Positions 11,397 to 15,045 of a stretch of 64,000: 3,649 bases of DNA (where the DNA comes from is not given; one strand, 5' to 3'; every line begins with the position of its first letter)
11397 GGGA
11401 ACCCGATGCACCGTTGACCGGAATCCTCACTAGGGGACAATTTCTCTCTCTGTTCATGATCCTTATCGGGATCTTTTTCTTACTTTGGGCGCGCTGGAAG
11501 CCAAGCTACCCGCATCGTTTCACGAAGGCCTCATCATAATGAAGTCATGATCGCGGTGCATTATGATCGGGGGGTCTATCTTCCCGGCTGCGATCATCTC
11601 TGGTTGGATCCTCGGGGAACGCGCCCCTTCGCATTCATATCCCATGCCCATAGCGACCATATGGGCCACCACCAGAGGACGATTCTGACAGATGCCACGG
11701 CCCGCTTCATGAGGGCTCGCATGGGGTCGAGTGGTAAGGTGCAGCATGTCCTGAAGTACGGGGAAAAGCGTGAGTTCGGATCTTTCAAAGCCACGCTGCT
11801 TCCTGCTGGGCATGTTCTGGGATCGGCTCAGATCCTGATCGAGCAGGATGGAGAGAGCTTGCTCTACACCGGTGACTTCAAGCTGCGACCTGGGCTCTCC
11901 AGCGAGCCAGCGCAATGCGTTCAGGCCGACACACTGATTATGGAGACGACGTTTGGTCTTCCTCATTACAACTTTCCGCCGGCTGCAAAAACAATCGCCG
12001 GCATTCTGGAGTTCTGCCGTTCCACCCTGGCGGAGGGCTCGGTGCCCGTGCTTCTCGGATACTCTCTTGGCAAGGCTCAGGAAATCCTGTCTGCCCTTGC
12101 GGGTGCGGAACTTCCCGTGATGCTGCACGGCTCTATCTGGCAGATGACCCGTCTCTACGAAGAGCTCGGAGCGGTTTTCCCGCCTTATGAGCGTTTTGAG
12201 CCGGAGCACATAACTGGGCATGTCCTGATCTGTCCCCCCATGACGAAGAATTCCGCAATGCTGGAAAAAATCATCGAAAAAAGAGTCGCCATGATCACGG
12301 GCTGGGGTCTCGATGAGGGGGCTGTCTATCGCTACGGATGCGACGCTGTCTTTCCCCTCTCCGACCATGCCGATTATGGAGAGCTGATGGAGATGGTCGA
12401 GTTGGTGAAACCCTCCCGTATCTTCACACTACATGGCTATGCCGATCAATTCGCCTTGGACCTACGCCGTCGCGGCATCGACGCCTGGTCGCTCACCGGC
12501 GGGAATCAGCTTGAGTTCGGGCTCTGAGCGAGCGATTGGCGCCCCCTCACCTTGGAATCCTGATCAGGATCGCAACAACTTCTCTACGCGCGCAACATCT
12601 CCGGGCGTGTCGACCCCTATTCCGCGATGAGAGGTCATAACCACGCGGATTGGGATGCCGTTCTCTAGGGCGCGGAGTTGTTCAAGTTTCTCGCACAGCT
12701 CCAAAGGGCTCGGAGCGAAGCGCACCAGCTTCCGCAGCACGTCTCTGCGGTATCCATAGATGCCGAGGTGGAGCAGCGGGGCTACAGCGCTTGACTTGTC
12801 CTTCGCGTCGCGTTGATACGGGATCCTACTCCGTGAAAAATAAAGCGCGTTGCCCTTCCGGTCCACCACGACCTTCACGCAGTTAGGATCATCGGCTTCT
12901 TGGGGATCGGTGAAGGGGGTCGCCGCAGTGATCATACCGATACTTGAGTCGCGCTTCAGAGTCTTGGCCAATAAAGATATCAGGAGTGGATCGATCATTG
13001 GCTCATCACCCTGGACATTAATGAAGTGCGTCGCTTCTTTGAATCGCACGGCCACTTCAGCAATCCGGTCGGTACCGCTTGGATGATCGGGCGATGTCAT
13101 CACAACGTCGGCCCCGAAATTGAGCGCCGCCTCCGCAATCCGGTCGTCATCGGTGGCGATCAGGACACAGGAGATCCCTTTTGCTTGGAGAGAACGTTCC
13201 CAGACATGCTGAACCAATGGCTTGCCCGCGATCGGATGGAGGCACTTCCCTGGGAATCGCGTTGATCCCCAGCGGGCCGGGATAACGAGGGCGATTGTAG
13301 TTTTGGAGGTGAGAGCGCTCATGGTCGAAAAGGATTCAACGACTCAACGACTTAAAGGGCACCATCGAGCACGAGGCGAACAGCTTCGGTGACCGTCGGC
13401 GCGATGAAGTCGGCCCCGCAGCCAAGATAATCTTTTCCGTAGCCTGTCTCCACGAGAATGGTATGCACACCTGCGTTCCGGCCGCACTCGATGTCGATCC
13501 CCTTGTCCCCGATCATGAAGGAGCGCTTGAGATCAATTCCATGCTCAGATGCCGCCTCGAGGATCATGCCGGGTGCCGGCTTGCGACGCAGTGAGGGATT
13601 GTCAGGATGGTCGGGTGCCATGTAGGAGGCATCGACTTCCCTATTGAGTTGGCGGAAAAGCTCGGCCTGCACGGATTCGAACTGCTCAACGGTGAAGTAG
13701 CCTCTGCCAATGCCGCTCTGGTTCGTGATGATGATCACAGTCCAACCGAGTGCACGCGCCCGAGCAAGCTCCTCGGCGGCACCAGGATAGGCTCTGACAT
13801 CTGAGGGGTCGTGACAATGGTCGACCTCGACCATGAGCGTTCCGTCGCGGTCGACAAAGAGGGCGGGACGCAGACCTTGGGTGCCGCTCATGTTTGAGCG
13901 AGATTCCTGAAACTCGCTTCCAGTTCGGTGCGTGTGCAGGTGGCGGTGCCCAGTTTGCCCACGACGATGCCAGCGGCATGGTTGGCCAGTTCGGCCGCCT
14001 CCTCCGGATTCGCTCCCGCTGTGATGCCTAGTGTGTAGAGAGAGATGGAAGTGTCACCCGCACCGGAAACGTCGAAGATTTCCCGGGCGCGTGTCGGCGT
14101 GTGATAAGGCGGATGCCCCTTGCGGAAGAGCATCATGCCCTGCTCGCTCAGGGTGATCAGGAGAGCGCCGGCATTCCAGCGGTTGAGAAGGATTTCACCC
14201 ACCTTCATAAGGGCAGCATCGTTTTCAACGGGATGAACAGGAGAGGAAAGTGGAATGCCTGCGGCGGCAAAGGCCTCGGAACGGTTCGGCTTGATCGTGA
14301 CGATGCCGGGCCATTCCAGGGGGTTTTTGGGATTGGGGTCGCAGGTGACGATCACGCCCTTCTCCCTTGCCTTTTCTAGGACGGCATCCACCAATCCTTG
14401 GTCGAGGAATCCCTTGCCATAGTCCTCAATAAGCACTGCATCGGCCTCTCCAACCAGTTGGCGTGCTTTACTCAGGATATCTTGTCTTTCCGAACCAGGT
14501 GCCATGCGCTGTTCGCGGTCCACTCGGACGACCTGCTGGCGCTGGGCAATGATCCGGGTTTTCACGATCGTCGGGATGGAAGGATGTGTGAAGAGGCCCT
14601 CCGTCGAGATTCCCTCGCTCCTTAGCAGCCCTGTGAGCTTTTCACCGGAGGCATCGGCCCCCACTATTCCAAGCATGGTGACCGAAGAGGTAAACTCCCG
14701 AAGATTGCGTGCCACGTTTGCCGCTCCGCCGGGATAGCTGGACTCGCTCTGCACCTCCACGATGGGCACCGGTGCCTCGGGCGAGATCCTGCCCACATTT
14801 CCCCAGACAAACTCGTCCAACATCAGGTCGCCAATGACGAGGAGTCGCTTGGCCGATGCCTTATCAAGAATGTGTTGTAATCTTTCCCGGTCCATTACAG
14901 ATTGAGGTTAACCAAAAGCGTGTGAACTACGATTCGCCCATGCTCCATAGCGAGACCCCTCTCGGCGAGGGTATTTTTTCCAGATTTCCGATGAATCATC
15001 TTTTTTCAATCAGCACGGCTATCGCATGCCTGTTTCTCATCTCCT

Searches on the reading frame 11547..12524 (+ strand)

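Call 54: search_protein_families(library=pfam, proteins=[window:11547-12524:+], max_evalue=0.00001)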
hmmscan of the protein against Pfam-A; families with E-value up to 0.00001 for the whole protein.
window:11547-12524:+ (326 aa): 1 family
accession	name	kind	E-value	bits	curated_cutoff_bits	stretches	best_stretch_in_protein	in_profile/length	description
PF07521.17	RMMBL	-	3.6e-06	27.3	21.6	0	271-302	14-48/63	Zn-dependent metallo-hydrolase RNA specificity domain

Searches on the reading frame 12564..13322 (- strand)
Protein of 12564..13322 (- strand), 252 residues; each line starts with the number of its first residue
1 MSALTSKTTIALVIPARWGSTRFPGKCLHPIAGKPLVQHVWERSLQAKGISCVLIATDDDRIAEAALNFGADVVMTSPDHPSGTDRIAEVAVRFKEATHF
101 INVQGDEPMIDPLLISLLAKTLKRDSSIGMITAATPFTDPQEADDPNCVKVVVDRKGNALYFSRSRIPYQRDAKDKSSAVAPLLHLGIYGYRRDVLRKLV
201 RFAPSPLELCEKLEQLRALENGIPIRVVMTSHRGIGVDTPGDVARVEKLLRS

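Call 86: search_protein_families(library=pfam, proteins=[window:12564-13322:-], max_evalue=0.001)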
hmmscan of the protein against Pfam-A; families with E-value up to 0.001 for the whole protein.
window:12564-13322:- (252 aa): 2 families
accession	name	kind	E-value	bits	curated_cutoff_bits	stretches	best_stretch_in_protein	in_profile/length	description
PF02348.25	CTP_transf_3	-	1.6e-57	195.2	22.6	1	12-223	2-215/217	Cytidylyltransferase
PF12804.13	NTP_transf_3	-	1.3e-08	35.6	27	1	25-133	15-123/160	MobA-like NTP transferase domain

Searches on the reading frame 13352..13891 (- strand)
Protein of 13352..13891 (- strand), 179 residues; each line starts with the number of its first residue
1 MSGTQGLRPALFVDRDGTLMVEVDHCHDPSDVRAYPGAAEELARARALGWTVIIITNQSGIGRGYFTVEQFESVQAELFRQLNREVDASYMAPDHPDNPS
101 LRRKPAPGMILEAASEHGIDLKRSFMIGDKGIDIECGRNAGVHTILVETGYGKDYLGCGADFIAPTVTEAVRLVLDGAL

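Call 86: search_protein_families(library=pfam, proteins=[window:13352-13891:-], max_evalue=0.001)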
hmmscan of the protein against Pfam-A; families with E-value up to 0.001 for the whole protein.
window:13352-13891:- (179 aa): 6 families
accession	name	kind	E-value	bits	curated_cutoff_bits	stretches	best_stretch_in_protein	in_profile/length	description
PF13242.12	Hydrolase_like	-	6.1e-16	58.5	22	1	102-170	2-75/75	HAD-hyrolase-like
PF13419.12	HAD_2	-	4.8e-10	40.3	23.8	1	102-147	133-178/178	Haloacid dehalogenase-like hydrolase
PF00702.32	Hydrolase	-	9.6e-10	39.6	26.4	1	33-141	98-191/191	haloacid dehalogenase-like hydrolase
PF08645.17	PNK3P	-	3.4e-08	33.8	22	1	14-131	6-127/161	Polynucleotide kinase 3 phosphatase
PF12710.13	HAD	-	0.00014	22.8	27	1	23-137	73-188/189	haloacid dehalogenase-like hydrolase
PF13344.12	Hydrolase_6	-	0.0003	21.2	27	1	12-62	2-43/101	Haloacid dehalogenase-like hydrolase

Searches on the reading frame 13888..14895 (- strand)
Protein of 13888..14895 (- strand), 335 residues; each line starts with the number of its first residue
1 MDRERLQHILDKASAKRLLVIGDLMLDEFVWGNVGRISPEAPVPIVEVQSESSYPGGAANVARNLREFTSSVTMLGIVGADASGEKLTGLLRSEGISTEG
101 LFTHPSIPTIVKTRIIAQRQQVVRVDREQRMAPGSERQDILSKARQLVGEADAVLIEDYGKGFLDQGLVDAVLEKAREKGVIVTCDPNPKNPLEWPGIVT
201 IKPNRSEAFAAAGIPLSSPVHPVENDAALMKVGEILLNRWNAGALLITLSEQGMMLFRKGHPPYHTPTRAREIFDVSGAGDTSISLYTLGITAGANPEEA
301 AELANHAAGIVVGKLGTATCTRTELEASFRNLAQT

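Call 86: search_protein_families(library=pfam, proteins=[window:13888-14895:-], max_evalue=0.001)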
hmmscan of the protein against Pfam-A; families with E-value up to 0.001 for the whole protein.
window:13888-14895:- (335 aa): 1 family
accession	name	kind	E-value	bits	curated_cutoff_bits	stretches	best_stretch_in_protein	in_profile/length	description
PF00294.29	PfkB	-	1.4e-36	126.8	25.8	1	17-323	3-301/302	pfkB family carbohydrate kinase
